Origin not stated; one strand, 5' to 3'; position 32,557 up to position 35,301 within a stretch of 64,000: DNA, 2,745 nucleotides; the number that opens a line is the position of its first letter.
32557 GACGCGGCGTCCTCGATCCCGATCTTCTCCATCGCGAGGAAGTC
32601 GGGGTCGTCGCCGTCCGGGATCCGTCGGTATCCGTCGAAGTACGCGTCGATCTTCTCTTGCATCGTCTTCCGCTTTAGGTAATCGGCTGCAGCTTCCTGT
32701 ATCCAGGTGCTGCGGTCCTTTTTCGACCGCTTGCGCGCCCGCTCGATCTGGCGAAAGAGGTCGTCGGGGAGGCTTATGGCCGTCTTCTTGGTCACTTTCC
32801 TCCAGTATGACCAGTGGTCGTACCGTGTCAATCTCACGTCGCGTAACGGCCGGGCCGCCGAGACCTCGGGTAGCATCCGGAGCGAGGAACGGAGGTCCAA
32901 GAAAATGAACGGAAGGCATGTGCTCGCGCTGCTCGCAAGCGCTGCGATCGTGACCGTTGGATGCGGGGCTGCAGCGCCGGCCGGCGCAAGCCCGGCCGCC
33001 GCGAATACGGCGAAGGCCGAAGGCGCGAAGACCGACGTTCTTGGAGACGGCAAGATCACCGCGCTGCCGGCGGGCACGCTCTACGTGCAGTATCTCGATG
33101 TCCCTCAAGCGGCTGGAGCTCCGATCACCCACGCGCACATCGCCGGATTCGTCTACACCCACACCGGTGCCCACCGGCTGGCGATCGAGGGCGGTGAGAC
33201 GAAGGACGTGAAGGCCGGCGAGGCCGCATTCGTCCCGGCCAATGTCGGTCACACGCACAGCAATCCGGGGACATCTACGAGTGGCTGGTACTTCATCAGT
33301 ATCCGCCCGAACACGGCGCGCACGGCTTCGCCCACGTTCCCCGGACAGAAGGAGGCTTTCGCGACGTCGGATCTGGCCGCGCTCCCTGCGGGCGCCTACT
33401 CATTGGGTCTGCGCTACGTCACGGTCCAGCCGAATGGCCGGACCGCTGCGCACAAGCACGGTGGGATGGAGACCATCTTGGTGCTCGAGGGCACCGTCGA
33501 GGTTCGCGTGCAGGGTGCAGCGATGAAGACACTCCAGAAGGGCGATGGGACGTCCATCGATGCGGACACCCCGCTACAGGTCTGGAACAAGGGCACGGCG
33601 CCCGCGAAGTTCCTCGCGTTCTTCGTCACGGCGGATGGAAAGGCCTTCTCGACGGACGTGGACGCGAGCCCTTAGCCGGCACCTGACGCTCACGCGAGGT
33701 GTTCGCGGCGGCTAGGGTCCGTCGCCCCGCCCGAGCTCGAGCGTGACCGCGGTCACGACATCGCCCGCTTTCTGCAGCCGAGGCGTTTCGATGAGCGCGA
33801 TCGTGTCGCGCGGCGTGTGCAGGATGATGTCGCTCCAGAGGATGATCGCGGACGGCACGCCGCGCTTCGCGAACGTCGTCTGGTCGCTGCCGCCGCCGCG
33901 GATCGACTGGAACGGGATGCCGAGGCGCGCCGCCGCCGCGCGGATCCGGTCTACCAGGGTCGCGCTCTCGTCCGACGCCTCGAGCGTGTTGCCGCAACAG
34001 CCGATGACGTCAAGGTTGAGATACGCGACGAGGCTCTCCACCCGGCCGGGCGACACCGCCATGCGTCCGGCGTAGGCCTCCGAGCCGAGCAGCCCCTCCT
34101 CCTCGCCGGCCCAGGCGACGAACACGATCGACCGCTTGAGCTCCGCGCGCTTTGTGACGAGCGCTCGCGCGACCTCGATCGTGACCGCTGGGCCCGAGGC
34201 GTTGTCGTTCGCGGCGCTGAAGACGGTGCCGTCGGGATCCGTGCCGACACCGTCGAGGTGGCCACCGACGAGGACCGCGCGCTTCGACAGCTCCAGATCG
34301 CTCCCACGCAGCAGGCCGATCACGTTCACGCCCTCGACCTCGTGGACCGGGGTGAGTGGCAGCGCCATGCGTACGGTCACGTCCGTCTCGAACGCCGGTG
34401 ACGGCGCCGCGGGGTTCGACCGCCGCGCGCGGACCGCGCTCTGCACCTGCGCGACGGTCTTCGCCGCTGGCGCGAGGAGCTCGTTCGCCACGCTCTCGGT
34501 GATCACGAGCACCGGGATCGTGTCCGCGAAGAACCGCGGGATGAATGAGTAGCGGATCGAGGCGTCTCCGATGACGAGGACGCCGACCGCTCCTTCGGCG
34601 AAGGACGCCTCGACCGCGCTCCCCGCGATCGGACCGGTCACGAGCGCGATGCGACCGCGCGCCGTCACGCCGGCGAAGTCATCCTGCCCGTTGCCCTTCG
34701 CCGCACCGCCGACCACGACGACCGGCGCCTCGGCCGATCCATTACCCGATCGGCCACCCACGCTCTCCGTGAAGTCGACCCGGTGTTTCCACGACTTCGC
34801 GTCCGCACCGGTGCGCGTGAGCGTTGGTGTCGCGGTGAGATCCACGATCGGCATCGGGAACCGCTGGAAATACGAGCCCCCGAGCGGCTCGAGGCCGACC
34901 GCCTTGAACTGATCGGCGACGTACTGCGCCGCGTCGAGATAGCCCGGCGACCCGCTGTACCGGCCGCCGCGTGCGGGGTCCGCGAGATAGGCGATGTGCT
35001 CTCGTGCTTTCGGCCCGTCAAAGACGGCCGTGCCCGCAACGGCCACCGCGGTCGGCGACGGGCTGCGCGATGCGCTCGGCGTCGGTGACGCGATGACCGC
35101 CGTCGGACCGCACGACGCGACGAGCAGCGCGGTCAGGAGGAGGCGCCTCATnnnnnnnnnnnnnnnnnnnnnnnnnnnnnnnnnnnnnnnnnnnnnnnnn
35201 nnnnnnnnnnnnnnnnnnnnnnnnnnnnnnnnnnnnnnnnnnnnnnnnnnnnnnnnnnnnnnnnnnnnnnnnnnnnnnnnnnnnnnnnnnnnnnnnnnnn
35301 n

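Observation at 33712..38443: ABC peptide-permease covalently fused to an extracytoplasmic M28 aminopeptidase, with a paralogous M28 lipoprotein and no binding protein or ATPase in the operon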

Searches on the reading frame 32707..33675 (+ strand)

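Call 9: search_protein_families(library=pfam, proteins=[window:32707-33675:+], max_evalue=0.001)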
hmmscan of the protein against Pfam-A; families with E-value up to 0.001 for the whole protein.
window:32707-33675:+ (322 aa): 6 families
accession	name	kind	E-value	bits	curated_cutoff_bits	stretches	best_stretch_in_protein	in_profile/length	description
PF07883.17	Cupin_2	-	8.4e-24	83.5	27.2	2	237-305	2-69/70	Cupin domain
PF00190.28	Cupin_1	-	1.4e-05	25.1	22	0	129-205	37-121/151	Cupin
PF05899.18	Cupin_3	-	2.3e-05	24.4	23.5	0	254-288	26-60/74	EutQ-like cupin domain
PF01050.24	MannoseP_isomer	-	3.6e-05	24.4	23.6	0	235-302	30-97/116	Mannose-6-phosphate isomerase C-terminal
PF02311.25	AraC_binding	-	5.6e-05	23.3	21.1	0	145-204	23-81/135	AraC-like ligand binding domain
PF12973.13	Cupin_7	-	0.00022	21.4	27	1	237-269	37-69/105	ChrR Cupin-like domain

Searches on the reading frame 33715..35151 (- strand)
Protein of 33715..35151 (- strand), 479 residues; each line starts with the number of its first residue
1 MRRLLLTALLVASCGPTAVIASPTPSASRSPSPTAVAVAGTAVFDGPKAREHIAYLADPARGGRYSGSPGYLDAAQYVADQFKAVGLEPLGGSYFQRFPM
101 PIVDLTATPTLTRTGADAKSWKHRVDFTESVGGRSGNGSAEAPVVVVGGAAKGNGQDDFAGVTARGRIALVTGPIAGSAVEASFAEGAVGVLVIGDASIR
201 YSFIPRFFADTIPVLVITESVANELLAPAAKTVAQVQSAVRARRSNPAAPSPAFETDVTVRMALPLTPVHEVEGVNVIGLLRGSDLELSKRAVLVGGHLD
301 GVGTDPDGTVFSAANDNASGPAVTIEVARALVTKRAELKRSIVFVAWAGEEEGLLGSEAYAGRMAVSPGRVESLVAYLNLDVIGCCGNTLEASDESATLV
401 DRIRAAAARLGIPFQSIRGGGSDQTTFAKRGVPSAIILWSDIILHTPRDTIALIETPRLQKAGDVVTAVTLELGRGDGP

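Call 3: search_protein_families(library=pfam, proteins=[window:33715-35151:-], max_evalue=0.01)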
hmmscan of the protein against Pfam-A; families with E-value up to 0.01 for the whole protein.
window:33715-35151:- (479 aa): 3 families
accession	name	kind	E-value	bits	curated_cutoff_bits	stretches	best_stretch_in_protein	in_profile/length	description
PF04389.22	Peptidase_M28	-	1.3e-32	113.5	21.3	1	276-469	1-192/193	Peptidase family M28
PF01546.33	Peptidase_M20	-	2.1e-06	28.2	24.6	1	295-447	2-184/206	Peptidase family M20/M25/M40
PF05343.19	Peptidase_M42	-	4.3e-05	23.1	23.2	1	308-450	126-280/292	M42 glutamyl aminopeptidase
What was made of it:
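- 33712..35151 (-): Paralogous PA-type M28 lipoprotein (479 aa). Lipobox is L-V-A-S-C14; the full HDDEE-D-H set is present, plus Cys385-Cys386. Pfam M28 at 113 bits (call 3).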

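Call 4: search_protein_families(library=ncbifam, proteins=[window:33715-35151:-], max_evalue=0.01)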
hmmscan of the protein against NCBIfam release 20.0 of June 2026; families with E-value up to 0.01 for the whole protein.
window:33715-35151:- (479 aa): 9 families
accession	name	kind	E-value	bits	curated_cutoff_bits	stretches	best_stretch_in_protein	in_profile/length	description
NF007568.0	PRK10199.1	equivalog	1.8e-09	37.3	298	1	312-379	139-204/346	aminopeptidase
NF045908.1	AminopepLapALeg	equivalog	1.8e-09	36.9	600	1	288-359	202-268/396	aminopeptidase LapA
NF009527.0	PRK12891.1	subfamily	2.6e-07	30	461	1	396-438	344-387/426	Zn-dependent hydrolase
NF006769.0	PRK09290.1-3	subfamily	3.7e-06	25.8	452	1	288-364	77-151/417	allantoate amidohydrolase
NF058540.1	Ncarbamyl_ErtE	equivalog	3.3e-05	22.7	520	1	272-356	60-135/418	N-carbamyl-l-glutamate amidohydrolase ErtE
TIGR01883.1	PepT-like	hypoth_equivalog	5.9e-05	22.2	274.25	1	395-468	287-358/361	peptidase T-like protein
NF006771.0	PRK09290.1-5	subfamily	0.00011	20.8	399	1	276-364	61-145/413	allantoate amidohydrolase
TIGR01879.1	hydantase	subfamily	0.00018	20.5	204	1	275-365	54-140/401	hydantoinase/carbamoylase family amidase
NF009531.0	PRK12893.1-5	equivalog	0.0015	17.1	486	1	275-357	62-135/421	Zn-dependent hydrolase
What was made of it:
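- Closest known: Opp/Dpp/Nik. Different: Scores against every named NCBIfam equivalog are far below the cut-offs (call 4).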

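Call 50: search_solved_structures(query=window:33715-35151:-, max_evalue=0.001, show_alignments=2)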
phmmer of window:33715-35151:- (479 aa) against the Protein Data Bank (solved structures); distinct sequences matched with E-value up to 0.001: 34.
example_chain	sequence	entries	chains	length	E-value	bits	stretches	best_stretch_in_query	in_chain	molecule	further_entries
6hc6_A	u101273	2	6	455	2.6e-18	69.4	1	276-472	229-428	Aminopeptidase YwaD | Aminopeptidase Y (Arg Lys Leu preference)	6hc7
2ek8_A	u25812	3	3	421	2.1e-17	66.4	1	289-473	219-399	Aminopeptidase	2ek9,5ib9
8ac9_A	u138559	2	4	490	5e-12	48.7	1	290-396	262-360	Keratinase KP1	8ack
8ac7_B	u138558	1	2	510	5.7e-12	48.5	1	290-396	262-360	Keratinase KP1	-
8acg_F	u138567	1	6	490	3.5e-11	45.9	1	290-396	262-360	Keratinase KP1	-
8acr_A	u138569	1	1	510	3.9e-11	45.7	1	290-396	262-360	Keratinase KP1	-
1cp7_A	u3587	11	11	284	1.1e-10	44.2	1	276-434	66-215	AMINOPEPTIDASE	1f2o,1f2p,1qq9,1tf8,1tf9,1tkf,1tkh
3b3t_A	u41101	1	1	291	1.1e-10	44.2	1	281-389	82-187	Bacterial leucyl aminopeptidase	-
1rtq_A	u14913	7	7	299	5.2e-10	42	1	281-389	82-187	Bacterial leucyl aminopeptidase | Aminopeptidase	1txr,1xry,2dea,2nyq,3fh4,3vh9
1amp_A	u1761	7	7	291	5.6e-10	41.9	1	281-389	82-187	AMINOPEPTIDASE | PROTEIN (AMINOPEPTIDASE) | BACTERIAL LEUCYL AMINOPEPTIDASE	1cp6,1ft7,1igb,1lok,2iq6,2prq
3b35_A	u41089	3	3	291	7.4e-10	41.5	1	281-389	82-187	Bacterial leucyl aminopeptidase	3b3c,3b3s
3b3v_A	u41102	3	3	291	7.7e-10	41.5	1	281-388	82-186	Bacterial leucyl aminopeptidase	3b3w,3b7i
2anp_A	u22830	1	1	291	2.8e-09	39.6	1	281-389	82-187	leucyl aminopeptidase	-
5gne_A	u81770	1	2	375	3.6e-07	32.7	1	291-358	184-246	Leucine aminopeptidase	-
3fec_A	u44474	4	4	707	1e-06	31.2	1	275-381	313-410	Glutamate carboxypeptidase III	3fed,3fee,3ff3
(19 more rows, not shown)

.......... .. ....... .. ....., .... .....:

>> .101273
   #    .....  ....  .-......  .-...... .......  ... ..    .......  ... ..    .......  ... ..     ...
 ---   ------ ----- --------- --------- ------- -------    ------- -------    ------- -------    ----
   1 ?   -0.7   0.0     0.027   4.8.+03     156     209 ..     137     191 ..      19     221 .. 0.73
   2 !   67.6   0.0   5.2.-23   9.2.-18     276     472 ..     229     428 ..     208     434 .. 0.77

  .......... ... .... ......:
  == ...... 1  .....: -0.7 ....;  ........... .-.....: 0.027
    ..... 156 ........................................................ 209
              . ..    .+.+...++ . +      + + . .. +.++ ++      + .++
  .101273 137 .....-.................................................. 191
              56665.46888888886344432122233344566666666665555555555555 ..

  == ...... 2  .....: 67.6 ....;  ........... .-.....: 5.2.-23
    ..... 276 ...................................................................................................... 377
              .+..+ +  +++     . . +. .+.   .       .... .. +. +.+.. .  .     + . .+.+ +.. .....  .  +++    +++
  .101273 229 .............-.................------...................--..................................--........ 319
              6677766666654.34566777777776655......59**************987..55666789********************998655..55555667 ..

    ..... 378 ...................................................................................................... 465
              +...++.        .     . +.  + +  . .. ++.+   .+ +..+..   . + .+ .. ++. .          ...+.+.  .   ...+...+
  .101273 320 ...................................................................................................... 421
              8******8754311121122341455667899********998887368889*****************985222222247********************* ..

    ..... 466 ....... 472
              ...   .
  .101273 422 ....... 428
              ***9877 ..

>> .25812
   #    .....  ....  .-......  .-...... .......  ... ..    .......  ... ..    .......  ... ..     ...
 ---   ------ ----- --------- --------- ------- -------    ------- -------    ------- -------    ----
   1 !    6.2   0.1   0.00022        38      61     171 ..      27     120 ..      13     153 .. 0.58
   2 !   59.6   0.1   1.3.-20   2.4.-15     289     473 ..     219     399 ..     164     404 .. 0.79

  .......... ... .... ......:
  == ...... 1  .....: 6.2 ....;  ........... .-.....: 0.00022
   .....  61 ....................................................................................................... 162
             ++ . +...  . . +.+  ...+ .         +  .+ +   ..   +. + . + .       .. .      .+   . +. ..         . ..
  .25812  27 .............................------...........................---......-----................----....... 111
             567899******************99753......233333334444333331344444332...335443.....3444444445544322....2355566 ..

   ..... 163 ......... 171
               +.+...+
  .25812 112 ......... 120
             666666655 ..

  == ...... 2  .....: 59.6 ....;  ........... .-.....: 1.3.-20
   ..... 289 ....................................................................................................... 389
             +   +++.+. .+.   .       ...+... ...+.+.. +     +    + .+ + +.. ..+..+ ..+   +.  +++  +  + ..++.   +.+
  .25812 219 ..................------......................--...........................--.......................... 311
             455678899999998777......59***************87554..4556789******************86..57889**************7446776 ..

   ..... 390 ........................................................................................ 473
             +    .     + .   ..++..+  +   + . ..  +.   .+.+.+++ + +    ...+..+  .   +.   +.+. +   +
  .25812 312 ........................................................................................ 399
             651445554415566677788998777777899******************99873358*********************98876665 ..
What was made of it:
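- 33712..35151 (-): PDB best hits are YwaD 6HC6 and 2EK8, with aligned ligand motifs (call 50).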
